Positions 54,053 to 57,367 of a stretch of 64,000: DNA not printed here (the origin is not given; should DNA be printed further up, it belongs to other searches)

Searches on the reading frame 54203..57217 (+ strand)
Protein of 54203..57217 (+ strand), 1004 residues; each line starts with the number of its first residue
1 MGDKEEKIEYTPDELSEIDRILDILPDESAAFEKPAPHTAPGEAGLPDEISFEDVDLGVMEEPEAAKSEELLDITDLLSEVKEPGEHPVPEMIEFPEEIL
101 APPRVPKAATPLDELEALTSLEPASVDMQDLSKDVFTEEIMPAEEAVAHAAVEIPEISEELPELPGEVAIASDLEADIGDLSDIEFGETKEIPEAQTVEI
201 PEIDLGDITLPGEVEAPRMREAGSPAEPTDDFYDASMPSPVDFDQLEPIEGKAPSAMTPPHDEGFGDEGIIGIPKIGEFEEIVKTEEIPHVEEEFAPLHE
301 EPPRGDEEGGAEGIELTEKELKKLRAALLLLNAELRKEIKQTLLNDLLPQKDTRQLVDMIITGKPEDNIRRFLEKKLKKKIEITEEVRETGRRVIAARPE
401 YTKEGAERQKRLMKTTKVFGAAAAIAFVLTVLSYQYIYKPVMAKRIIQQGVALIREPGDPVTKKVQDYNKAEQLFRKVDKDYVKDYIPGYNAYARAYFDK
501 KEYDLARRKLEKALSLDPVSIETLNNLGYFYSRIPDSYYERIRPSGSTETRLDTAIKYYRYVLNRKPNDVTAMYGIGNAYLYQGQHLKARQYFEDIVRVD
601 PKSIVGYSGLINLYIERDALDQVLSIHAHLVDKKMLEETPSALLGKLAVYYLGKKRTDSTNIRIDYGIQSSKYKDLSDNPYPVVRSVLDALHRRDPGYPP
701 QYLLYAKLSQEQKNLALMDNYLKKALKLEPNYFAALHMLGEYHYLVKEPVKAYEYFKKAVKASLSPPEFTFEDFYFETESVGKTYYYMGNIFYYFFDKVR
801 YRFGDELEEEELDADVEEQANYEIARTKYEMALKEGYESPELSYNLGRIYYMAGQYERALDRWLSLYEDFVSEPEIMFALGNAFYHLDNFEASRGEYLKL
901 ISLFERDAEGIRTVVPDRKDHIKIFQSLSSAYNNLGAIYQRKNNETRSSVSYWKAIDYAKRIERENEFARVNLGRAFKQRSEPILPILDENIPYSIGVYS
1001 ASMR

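Call 21: find_encoding_contigs(protein=window:54203-57217:+, flank=10000, max_places=1)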
Protein window:54203-57217:+ (1004 aa): 3 contigs read that carry it; 1 place shown.
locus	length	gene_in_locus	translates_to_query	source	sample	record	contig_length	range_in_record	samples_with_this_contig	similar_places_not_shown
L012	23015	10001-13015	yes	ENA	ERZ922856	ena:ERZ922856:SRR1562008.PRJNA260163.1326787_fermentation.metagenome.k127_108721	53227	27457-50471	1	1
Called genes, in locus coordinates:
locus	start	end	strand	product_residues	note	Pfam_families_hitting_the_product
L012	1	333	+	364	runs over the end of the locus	PF07614:DUF1577 (weak)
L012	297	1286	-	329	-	PF01648:ACPS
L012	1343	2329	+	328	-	PF00704:Glyco_hydro_18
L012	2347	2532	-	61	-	PF07876:Dabb (faint)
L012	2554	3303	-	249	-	-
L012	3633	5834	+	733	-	PF00072:Response_reg, PF00989:PAS, PF13426:PAS_9, PF00989:PAS, PF08447:PAS_3, PF08448:PAS_4, PF13426:PAS_9, PF00990:GGDEF, +3 more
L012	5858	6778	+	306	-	PF00890:FAD_binding_2 (faint), PF01134:GIDA (faint), PF01266:DAO (faint), PF01946:Thi4 (faint), PF03486:HI0933_like (faint), PF07992:Pyr_redox_2, PF13738:Pyr_redox_3, PF00070:Pyr_redox, +2 more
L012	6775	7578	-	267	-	PF05013:FGase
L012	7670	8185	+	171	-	PF13412:HTH_24 (weak), PF01037:AsnC_trans_reg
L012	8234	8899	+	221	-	PF00730:HhH-GPD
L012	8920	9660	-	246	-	PF02922:CBM_48 (weak), PF16561:AMPK1_CBM (weak), PF22058:X25_BaPul_like (faint), PF02922:CBM_48, PF16561:AMPK1_CBM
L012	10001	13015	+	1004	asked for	PF00515:TPR_1 (faint), PF07719:TPR_2 (faint), PF12895:ANAPC3 (faint), PF13181:TPR_8 (faint), PF13374:TPR_10 (faint), PF13414:TPR_11 (faint), PF13424:TPR_12 (faint), PF13432:TPR_16 (weak), +5 more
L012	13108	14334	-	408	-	PF13000:Acatn, PF07690:MFS_1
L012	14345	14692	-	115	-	-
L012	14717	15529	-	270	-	PF01435:Peptidase_M48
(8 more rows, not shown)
